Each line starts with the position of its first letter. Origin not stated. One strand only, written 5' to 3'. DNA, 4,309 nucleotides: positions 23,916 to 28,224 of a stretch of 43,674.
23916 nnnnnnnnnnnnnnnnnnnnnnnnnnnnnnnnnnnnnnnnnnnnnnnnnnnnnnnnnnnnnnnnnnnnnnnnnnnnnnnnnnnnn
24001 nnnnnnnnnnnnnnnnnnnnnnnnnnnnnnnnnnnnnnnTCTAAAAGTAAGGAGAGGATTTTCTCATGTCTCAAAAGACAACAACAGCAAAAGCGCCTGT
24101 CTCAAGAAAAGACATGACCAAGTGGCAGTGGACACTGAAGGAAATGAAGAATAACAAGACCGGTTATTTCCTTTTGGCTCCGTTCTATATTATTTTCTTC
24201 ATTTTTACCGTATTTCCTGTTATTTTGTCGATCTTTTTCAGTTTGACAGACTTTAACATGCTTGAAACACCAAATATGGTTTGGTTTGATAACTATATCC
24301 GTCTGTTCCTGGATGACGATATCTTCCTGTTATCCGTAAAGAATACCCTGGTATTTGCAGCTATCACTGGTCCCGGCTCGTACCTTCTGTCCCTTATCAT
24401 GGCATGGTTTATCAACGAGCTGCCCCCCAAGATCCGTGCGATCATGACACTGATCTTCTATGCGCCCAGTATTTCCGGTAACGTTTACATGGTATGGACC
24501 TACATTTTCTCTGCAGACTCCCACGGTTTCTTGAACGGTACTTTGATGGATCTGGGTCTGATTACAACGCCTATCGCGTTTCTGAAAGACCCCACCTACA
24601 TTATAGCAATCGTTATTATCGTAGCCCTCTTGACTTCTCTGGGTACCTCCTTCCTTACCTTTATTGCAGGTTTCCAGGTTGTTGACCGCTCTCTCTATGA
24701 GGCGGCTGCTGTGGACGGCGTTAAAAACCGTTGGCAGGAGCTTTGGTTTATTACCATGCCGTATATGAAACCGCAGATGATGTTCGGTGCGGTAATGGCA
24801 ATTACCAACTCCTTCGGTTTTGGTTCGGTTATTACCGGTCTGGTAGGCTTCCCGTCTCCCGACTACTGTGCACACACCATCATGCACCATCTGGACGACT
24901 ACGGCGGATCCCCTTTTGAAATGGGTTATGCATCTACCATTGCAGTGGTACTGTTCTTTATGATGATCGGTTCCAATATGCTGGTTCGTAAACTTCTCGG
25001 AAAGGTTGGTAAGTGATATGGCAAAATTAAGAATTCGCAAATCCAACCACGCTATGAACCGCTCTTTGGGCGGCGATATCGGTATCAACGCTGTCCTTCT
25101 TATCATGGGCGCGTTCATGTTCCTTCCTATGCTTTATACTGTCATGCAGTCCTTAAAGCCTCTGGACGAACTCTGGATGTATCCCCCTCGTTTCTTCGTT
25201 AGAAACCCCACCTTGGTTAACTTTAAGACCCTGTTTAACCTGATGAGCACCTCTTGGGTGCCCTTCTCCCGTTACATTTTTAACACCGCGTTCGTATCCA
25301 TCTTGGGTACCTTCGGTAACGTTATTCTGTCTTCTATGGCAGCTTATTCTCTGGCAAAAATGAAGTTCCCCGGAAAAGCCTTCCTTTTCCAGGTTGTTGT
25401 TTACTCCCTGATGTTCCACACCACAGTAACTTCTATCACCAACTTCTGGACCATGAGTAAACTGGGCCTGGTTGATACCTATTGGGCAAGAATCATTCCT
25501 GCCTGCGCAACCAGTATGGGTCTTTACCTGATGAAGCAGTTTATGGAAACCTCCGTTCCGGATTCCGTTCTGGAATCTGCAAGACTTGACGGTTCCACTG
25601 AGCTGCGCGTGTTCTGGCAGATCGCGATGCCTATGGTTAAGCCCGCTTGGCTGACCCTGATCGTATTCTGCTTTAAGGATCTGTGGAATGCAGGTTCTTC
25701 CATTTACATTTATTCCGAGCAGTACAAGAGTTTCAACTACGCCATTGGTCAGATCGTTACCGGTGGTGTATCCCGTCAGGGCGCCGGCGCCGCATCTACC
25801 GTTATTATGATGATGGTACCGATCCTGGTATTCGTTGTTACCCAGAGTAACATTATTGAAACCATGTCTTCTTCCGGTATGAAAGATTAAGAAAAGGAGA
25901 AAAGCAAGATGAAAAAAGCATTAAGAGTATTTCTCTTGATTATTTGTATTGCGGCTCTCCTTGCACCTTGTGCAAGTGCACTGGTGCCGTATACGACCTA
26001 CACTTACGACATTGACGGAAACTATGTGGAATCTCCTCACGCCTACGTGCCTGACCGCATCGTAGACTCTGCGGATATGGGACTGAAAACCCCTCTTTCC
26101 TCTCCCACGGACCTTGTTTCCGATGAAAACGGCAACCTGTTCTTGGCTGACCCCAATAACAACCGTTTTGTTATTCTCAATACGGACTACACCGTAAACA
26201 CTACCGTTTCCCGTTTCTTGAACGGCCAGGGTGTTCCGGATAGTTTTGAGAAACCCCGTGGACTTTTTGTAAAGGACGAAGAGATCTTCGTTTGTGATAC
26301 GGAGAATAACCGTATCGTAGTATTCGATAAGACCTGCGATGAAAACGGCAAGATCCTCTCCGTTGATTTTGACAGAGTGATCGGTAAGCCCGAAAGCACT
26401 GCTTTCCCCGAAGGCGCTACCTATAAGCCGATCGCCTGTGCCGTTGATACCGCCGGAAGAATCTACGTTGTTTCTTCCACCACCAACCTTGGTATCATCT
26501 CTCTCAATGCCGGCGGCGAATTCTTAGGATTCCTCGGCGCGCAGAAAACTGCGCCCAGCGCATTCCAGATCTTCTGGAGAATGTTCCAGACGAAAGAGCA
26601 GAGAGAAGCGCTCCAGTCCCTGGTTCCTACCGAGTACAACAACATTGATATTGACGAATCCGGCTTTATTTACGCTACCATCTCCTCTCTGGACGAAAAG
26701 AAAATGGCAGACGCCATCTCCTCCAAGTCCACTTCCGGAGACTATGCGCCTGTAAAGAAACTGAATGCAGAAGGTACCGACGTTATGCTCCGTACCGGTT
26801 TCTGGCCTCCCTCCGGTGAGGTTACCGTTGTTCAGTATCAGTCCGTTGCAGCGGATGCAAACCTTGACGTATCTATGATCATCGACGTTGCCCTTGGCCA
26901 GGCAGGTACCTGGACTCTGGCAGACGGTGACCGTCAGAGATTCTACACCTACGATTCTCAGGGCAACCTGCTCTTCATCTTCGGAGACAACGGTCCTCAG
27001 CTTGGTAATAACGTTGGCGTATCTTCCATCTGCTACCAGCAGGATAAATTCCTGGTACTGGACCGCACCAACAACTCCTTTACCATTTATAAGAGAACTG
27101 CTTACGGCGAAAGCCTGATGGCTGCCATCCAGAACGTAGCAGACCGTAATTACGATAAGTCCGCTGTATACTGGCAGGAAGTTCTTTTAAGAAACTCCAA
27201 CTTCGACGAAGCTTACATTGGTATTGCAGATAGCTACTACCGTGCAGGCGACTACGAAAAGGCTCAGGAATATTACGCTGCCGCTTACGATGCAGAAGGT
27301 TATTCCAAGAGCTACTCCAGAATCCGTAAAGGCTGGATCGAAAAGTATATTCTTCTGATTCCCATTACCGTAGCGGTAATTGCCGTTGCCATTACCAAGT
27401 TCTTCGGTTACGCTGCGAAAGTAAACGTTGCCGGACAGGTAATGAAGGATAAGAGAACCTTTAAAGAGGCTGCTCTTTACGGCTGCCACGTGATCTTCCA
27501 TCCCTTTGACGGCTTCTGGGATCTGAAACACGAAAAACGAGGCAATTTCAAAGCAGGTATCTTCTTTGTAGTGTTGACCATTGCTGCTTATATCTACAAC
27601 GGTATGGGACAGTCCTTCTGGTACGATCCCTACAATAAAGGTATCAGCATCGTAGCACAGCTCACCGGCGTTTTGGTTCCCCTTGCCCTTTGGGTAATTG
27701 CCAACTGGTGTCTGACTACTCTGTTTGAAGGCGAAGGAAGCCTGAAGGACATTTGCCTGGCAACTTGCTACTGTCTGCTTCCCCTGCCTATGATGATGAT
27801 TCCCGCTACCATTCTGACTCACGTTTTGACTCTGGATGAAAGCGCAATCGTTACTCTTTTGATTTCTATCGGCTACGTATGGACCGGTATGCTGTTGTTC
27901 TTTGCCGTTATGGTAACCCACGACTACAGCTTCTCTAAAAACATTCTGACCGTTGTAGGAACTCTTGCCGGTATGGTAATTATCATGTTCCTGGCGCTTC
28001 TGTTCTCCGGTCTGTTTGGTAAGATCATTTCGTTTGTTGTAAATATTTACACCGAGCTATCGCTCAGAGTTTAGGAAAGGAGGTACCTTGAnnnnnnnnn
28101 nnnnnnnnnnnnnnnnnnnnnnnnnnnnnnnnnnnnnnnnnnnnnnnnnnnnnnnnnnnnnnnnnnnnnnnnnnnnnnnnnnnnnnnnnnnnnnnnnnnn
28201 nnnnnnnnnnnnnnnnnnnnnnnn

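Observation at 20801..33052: Seven-gene, 12-kb ABC locus: one giant CBM-fused binding protein, two permease pairs, an NHL-Yip1 membrane protein and a 949-aa unknown protein, with no ATPase, regulator or recognisable hydrolase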

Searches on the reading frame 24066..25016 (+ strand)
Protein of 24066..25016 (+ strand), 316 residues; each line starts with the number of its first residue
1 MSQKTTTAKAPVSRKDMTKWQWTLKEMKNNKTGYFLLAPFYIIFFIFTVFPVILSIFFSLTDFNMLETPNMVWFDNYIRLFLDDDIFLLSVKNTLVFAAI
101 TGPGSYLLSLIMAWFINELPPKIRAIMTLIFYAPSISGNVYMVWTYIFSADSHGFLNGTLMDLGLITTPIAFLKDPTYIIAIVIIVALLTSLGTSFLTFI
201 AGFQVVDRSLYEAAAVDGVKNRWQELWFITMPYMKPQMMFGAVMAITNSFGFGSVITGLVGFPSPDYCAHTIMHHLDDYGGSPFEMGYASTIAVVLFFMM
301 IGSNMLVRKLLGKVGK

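Call 3: search_protein_families(library=pfam, proteins=[window:24066-25016:+], max_evalue=0.01)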
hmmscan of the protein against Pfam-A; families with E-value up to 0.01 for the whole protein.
window:24066-25016:+ (316 aa): 1 family
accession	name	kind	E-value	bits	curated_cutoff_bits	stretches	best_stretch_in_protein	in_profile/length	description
PF00528.27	BPD_transp_1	-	7e-10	39.4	26.4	1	123-286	20-154/184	Binding-protein-dependent transport system inner membrane component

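Call 6: search_protein_families(library=ncbifam, proteins=[window:24066-25016:+], max_evalue=0.01)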
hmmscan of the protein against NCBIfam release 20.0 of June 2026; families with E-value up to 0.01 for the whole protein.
window:24066-25016:+ (316 aa): 9 families
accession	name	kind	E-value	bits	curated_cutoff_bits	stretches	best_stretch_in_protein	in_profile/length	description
NF007852.0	PRK10561.1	equivalog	1e-13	51.8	335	1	29-304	10-281/295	sn-glycerol-3-phosphate ABC transporter permease UgpA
NF007044.0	PRK09497.1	equivalog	2.8e-13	50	348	1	41-296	18-264/285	spermidine/putrescine ABC transporter permease PotB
NF040931.1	ABC_arch_GlcT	equivalog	2.3e-09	37.3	360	1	42-241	6-203/278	glucose ABC transporter permease GlcT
NF007963.0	PRK10683.1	equivalog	2.5e-09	37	489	1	35-307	43-305/317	putrescine ABC transporter permease PotH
NF006939.0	PRK09421.1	equivalog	5.9e-05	22.6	262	1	88-309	13-223/230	molybdate ABC transporter permease subunit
TIGR02139.1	permease_CysT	equivalog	0.00075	19.2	246.1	1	54-305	16-257/265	sulfate ABC transporter permease subunit CysT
TIGR01581.1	Mo_ABC_porter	hypoth_equivalog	0.0019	17.7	210.3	1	181-256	104-179/225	ABC transporter permease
NF043074.1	MMSYN1_0196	equivalog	0.0021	17.4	350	0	32-313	9-264/277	spermidine/putrescine ABC transporter permease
TIGR02141.1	modB_ABC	equivalog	0.0026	17.4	182.6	1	98-257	7-157/208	molybdate ABC transporter permease subunit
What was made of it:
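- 24066..25016 (+): g2, the MalF/UgpA-like permease of pair 1 (316 aa). It hits BPD_transp_1 (call 3) and UgpA/PotB-type NCBIfam models (call 6).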

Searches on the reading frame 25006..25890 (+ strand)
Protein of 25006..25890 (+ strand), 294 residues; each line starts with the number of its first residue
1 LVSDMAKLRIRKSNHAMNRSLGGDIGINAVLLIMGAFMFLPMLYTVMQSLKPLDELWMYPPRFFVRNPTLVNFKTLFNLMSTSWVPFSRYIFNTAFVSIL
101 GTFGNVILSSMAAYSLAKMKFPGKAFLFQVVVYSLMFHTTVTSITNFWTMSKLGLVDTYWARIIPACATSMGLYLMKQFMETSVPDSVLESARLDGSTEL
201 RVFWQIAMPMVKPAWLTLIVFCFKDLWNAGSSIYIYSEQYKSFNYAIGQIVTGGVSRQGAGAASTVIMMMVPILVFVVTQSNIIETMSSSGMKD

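Call 3: search_protein_families(library=pfam, proteins=[window:25006-25890:+], max_evalue=0.01)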
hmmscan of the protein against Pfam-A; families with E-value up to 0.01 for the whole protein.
window:25006-25890:+ (294 aa): 1 family
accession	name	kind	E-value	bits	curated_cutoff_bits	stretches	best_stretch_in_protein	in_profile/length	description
PF00528.27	BPD_transp_1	-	3.6e-07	30.5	26.4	1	111-278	7-172/184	Binding-protein-dependent transport system inner membrane component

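Call 6: search_protein_families(library=ncbifam, proteins=[window:25006-25890:+], max_evalue=0.01)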
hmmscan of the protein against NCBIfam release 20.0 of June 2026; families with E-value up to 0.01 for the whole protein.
window:25006-25890:+ (294 aa): 10 families
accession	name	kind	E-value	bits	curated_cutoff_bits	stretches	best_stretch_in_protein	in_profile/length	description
NF008210.0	PRK10973.1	equivalog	5.2e-20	72.3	297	1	30-284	14-273/281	sn-glycerol-3-phosphate ABC transporter permease UgpE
NF040932.1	ABC_arch_GlcU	equivalog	6.3e-18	65.4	340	1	30-284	8-261/272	glucose ABC transporter permease GlcU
NF008231.0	PRK10998.1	equivalog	3.3e-12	46.6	261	1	83-294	77-296/296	maltose ABC transporter permease MalG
TIGR02141.1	modB_ABC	equivalog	1e-06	28.6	182.6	1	97-224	6-146/208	molybdate ABC transporter permease subunit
TIGR01581.1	Mo_ABC_porter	hypoth_equivalog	1.7e-06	27.7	210.3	1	97-223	29-168/225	ABC transporter permease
NF007047.0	PRK09500.1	equivalog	1e-05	25.3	326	1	93-280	62-249/257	spermidine/putrescine ABC transporter permease PotC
TIGR02139.1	permease_CysT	equivalog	1.2e-05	25.1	246.1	1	69-286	32-260/265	sulfate ABC transporter permease subunit CysT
NF006939.0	PRK09421.1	equivalog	2.5e-05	23.8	262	1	97-237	18-173/230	molybdate ABC transporter permease subunit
TIGR02140.1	permease_CysW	equivalog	0.0028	17.2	329.1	0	97-135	55-93/261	sulfate ABC transporter permease subunit CysW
TIGR00969.1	3a0106s02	subfamily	0.0058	16.1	240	0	94-267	66-255/272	sulfate ABC transporter permease subunit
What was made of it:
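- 25018..25890 (+): g3, the MalG/UgpE-like permease of pair 1 (290 aa from the ATG at 25018; the ORF list starts it at the TTG at 25006). It hits BPD_transp_1 (call 3) and UgpE/GlcU/MalG models (call 6).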

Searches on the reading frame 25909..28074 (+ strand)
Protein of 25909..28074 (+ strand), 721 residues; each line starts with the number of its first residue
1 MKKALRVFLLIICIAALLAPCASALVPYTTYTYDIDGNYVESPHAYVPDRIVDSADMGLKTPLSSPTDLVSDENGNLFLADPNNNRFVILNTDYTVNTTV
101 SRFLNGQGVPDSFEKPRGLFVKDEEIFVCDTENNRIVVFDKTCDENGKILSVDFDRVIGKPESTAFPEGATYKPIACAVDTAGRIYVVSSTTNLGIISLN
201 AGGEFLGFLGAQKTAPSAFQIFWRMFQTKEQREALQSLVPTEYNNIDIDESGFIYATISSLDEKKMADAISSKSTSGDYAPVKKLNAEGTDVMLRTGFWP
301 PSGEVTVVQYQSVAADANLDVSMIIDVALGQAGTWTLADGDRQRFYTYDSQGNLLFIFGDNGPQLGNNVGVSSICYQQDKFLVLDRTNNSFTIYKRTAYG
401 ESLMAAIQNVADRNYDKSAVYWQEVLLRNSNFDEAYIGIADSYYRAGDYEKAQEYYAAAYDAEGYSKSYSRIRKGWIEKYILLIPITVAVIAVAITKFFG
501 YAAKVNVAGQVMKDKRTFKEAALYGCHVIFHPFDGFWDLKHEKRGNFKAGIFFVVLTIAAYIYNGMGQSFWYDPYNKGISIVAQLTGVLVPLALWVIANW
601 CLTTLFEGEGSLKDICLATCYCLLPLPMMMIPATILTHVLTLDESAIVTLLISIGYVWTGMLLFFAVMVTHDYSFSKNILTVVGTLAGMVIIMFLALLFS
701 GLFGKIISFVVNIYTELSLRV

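Call 3: search_protein_families(library=pfam, proteins=[window:25909-28074:+], max_evalue=0.01)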
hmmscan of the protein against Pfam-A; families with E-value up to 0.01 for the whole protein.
window:25909-28074:+ (721 aa): 8 families
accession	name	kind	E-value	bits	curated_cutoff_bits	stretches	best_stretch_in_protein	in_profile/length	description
PF04893.22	Yip1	-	3.4e-13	50.3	28.6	1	527-696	2-171/173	Yip1 domain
PF01436.27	NHL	-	2.9e-11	43.3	20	1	114-139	2-28/28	NHL repeat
PF06739.17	SBBP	-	1.3e-05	25.4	20.5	0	178-193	19-34/38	Beta-propeller repeat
PF07719.23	TPR_2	-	0.00033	21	27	1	434-460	2-28/34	Tetratricopeptide repeat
PF13424.12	TPR_12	-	0.0014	19.2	30.1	1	415-461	26-73/77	Tetratricopeptide repeat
PF13432.12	TPR_16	-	0.0015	19.4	32.7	1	410-462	8-60/65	Tetratricopeptide repeat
PF14559.12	TPR_19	-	0.0072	17.1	25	0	411-458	3-50/68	Tetratricopeptide repeat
PF13181.12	TPR_8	-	0.009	16.5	25.7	0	434-461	2-29/34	Tetratricopeptide repeat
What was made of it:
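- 25909..28074 (+): g4, a 721-aa membrane protein. It has a signal peptide, an extracellular NHL beta-propeller, TPR repeats, a transmembrane helix at aa 481-499 and a C-terminal multi-pass Yip1 domain (aa 527-696). Pfam gives Yip1 50 bits, NHL 43 bits and TPR (call 3).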

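Call 6: search_protein_families(library=ncbifam, proteins=[window:25909-28074:+], max_evalue=0.01)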
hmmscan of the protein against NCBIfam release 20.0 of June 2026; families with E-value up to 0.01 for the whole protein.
window:25909-28074:+ (721 aa): 1 family
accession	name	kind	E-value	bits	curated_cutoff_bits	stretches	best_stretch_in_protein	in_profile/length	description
NF035926.1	scyF_NHL_VPEP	equivalog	4.1e-11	42.6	350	1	70-142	206-276/376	scytonemin biosynthesis PEP-CTERM protein ScyF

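Call 11: search_solved_structures(query=window:25909-28074:+, max_evalue=1)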
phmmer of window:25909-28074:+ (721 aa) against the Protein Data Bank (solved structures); distinct sequences matched with E-value up to 1: 54.
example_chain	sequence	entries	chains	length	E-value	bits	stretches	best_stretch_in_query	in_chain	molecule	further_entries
9qhb_A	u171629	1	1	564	7e-13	51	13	414-462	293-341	Engineered tetratricopeptide repeat protein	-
6d69_A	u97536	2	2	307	1.5e-12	50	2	66-139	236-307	NHL Repeat Region of D. melanogaster Thin | Thin, isoform D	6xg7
6fpt_A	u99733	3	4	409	1.2e-08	37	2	63-141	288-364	E3 ubiquitin-protein ligase TRIM71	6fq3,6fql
7qrx_A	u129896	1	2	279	6e-08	34.7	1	63-141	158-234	E3 ubiquitin-protein ligase TRIM71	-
9qhc_A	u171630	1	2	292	6.2e-08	34.7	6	414-462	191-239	Engineered tetratricopeptide repeat protein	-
9jur_A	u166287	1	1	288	6.9e-08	34.5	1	63-141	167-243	E3 ubiquitin-protein ligase TRIM71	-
8j72_A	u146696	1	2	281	8.6e-08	34.2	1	63-141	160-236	E3 ubiquitin-protein ligase TRIM71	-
8bu0_A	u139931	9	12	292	1.4e-07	33.6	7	414-463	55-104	Consensus tetratricopeptide repeat protein | Crystal structure of an 8-repeat consensus TPR superhelix with Zinc. | Monomer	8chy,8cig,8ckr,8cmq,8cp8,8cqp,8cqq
7djl_C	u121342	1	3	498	2.9e-07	32.5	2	61-140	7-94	Protein SUPPRESSOR OF QUENCHING 1, chloroplastic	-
7djk_A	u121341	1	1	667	3.6e-07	32.2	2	46-140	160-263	Protein SUPPRESSOR OF QUENCHING 1, chloroplastic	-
7djj_A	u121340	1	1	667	3.6e-07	32.2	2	46-140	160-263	Protein SUPPRESSOR OF QUENCHING 1, chloroplastic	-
7djm_A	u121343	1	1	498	1e-06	30.7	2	61-140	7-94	Protein SUPPRESSOR OF QUENCHING 1, chloroplastic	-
7obi_A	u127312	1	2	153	6.1e-06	28.1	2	413-463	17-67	CTPR-rv4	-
8ch0_A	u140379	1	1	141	0.00012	23.8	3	414-462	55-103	Consensus tetratricopeptide repeat protein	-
1na0_A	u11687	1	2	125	0.00013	23.7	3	414-463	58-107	designed protein CTPR3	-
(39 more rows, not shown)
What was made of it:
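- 25909..28074 (+): PDB sequence hits are NHL propellers of TRIM71, Thin, SOQ1 and PknD, plus consensus TPR proteins (call 11).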
